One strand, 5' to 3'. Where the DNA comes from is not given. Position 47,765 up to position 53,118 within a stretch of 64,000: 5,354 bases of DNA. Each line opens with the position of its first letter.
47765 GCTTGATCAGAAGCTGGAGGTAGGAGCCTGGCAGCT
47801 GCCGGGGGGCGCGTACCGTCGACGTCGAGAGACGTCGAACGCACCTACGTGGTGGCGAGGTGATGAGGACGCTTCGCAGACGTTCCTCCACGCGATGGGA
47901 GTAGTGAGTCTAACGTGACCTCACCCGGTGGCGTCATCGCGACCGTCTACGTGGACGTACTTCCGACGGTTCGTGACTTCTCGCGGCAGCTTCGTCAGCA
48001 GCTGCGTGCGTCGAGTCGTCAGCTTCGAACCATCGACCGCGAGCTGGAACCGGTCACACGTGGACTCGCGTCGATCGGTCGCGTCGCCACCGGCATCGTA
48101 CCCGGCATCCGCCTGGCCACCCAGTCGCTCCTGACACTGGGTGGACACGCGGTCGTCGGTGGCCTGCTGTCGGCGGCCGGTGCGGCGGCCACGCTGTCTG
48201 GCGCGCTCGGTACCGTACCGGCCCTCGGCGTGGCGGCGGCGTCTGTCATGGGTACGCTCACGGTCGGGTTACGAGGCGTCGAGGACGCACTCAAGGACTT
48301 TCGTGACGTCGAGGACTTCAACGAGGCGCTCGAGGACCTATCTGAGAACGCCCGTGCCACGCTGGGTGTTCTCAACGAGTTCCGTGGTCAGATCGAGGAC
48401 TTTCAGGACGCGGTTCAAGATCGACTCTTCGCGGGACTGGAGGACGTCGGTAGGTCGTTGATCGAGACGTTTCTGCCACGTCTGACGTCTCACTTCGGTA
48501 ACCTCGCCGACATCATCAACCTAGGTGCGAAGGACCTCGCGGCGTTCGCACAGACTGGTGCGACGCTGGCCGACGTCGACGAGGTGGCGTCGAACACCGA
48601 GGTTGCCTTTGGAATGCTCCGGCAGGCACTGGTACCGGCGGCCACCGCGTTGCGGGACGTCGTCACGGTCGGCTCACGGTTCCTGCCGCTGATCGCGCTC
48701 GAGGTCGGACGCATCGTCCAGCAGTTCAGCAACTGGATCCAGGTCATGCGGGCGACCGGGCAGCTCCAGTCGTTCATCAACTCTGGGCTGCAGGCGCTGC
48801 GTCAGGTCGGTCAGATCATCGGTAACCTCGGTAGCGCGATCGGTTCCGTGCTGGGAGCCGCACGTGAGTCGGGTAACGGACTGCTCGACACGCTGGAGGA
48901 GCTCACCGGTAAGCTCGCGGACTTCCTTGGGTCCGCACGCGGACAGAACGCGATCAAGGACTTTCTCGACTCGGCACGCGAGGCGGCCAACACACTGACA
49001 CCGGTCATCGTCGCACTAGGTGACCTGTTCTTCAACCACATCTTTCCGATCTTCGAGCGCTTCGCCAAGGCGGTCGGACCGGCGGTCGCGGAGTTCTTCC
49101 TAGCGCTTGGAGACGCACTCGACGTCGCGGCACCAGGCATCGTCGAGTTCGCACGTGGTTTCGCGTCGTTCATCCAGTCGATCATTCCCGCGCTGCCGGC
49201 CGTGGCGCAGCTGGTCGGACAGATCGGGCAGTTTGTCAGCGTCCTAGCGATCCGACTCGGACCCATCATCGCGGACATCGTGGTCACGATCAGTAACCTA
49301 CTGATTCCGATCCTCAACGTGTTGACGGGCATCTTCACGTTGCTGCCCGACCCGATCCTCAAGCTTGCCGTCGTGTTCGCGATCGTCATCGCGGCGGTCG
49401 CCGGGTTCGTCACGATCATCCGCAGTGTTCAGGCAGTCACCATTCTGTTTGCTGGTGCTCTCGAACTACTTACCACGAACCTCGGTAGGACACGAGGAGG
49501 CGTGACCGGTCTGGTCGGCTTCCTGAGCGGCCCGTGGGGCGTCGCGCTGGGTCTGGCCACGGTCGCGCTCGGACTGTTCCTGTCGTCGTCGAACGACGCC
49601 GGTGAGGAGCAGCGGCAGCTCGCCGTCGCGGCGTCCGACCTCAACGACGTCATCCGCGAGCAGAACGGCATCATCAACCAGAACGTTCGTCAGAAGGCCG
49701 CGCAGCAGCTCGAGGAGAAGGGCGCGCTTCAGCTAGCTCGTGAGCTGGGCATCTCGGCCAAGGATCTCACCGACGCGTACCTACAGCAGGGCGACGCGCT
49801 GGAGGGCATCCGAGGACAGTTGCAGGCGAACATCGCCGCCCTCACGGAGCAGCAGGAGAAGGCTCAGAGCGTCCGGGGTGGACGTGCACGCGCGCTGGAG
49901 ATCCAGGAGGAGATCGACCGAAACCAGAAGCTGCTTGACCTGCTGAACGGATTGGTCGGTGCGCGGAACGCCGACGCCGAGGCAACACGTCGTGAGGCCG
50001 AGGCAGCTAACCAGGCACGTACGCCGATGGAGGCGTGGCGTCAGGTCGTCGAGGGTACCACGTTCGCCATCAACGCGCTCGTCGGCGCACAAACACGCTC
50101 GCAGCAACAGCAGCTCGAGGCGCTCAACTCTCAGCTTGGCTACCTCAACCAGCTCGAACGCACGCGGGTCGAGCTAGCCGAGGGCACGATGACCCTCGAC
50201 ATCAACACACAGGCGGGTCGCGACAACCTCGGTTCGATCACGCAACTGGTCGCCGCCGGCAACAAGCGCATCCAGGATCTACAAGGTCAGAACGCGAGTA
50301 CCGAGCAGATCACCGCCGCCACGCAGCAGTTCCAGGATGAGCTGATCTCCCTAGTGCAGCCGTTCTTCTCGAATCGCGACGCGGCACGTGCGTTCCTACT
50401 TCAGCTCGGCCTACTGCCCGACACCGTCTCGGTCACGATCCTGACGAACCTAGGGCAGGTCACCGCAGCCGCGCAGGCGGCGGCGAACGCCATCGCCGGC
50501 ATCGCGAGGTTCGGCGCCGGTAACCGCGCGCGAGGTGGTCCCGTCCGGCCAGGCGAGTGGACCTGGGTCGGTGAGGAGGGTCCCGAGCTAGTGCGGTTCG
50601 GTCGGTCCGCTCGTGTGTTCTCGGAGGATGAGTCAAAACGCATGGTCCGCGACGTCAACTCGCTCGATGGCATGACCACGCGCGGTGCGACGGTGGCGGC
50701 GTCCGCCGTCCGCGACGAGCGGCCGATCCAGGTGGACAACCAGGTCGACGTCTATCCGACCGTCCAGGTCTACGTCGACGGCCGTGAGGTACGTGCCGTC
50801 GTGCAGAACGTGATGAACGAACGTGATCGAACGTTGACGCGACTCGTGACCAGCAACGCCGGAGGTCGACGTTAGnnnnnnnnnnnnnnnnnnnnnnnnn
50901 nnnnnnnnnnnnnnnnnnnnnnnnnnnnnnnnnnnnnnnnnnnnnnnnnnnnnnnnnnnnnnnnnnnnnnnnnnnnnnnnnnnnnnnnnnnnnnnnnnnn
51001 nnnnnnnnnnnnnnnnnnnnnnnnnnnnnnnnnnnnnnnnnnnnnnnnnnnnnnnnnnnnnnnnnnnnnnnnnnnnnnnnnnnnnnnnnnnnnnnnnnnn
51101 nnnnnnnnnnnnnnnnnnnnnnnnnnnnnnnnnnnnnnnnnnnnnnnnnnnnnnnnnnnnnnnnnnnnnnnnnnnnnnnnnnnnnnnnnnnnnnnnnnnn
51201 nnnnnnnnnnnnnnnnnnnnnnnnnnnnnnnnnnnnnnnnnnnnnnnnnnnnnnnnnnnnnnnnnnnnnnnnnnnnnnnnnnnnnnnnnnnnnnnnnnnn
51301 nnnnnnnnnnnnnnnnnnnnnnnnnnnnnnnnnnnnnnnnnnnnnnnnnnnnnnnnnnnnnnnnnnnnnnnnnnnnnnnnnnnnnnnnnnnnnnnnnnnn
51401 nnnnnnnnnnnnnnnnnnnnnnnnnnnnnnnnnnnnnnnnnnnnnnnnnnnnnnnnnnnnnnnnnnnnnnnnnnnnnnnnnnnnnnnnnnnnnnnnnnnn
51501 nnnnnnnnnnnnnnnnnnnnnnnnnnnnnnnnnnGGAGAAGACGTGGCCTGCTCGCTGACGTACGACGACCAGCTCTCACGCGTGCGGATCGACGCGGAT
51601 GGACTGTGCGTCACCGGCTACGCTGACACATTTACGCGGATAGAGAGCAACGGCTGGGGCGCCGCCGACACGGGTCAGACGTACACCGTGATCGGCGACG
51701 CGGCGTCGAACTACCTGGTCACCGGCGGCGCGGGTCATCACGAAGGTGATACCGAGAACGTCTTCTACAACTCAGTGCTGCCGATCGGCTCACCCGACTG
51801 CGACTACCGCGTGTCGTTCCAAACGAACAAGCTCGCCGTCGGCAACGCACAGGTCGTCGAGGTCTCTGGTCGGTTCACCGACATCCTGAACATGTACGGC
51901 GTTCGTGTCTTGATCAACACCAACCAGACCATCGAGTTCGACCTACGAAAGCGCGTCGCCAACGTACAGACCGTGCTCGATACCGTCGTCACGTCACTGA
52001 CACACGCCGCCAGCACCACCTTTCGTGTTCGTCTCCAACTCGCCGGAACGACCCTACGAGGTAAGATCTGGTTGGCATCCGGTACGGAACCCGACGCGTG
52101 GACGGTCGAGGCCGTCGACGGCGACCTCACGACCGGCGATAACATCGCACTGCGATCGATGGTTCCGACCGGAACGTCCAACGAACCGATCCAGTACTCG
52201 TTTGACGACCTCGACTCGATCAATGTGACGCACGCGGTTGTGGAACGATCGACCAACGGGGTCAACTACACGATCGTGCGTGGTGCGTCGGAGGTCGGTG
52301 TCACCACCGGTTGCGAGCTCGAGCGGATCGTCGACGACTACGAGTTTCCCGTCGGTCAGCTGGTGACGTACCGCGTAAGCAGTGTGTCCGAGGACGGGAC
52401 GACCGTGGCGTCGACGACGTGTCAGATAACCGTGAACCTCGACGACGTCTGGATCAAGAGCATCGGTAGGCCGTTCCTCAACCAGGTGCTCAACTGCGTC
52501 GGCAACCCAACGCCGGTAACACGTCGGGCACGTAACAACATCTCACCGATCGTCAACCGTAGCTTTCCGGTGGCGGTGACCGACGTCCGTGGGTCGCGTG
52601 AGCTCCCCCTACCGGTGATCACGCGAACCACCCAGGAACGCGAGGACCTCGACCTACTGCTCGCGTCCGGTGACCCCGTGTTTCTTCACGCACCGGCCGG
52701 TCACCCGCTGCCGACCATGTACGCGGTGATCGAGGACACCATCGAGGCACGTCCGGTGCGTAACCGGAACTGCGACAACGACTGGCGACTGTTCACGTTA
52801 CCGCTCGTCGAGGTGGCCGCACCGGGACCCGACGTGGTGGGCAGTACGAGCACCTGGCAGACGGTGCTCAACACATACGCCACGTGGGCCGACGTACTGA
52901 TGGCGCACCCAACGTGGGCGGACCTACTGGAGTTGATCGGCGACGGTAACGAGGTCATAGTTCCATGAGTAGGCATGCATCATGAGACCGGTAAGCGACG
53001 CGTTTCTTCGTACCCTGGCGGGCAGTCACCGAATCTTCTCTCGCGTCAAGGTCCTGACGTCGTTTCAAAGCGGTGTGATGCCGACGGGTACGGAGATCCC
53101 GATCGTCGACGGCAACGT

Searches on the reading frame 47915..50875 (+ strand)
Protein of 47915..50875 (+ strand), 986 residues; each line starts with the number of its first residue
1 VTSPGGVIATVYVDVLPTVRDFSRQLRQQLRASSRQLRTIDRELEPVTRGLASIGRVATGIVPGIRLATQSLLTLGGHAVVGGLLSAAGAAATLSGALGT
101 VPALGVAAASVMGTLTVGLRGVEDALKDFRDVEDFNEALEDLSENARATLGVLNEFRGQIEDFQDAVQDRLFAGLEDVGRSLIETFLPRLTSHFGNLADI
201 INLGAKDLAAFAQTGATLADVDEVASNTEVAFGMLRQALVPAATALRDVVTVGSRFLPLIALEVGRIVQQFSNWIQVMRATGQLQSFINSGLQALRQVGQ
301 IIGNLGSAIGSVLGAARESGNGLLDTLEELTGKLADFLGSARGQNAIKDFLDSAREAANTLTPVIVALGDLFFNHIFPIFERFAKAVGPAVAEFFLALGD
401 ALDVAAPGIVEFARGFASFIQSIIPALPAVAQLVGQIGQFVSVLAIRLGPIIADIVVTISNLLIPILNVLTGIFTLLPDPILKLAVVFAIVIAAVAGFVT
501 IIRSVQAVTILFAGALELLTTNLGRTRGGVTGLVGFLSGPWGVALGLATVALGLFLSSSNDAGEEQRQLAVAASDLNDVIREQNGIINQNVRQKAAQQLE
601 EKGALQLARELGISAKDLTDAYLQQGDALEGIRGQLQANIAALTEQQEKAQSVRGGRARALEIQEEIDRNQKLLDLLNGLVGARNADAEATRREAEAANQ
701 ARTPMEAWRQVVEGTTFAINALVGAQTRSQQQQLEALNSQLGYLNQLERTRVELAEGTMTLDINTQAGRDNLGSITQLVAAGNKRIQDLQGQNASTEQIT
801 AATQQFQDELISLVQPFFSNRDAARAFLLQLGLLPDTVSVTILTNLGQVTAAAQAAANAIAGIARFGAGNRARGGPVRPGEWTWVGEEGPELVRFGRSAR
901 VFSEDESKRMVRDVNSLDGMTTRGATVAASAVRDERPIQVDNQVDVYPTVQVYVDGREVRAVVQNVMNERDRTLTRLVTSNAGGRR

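Call 17: search_protein_families(library=phrogs, proteins=[window:47915-50875:+], max_evalue=0.00001)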
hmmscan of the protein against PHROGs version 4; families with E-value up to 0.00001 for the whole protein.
window:47915-50875:+ (986 aa): 10 families
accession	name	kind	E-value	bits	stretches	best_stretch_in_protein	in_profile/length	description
phrog_6090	-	tail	1e-54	186.8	1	130-482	455-796/1853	tail length tape measure protein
phrog_3547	-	tail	1.1e-42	147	1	132-762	310-824/1767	tail length tape measure protein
phrog_6435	-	tail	4.3e-40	138.1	1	25-716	238-893/2090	tail length tape measure protein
phrog_305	-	tail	3.1e-38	133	1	21-542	95-622/1001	tail length tape measure protein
phrog_934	-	tail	1.7e-36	126.1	1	78-445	182-550/1988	tail length tape measure protein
phrog_2337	-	tail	1.9e-29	103.5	1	20-353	116-457/1326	tail length tape measure protein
phrog_7025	-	tail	9.3e-26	90.2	1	132-850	821-1558/2880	tail length tape measure protein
phrog_4197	-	tail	1.1e-21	77.4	1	133-551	500-842/1783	tail length tape measure protein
phrog_167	-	tail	7.7e-08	31.5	1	29-564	243-727/1555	tail length tape measure protein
phrog_10780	-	tail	7.8e-08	31.5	1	291-842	244-828/1694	tail length tape measure protein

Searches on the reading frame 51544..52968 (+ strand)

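Call 17: search_protein_families(library=phrogs, proteins=[window:51544-52968:+], max_evalue=0.00001)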
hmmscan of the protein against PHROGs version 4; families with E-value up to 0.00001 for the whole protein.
window:51544-52968:+ (474 aa): 2 families
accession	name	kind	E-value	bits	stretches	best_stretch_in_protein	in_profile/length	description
phrog_16363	-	unknown function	4.9e-35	122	1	229-462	515-753/757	-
phrog_24476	-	other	1.1e-22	80.7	1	23-247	826-1053/1066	phosphodiesterase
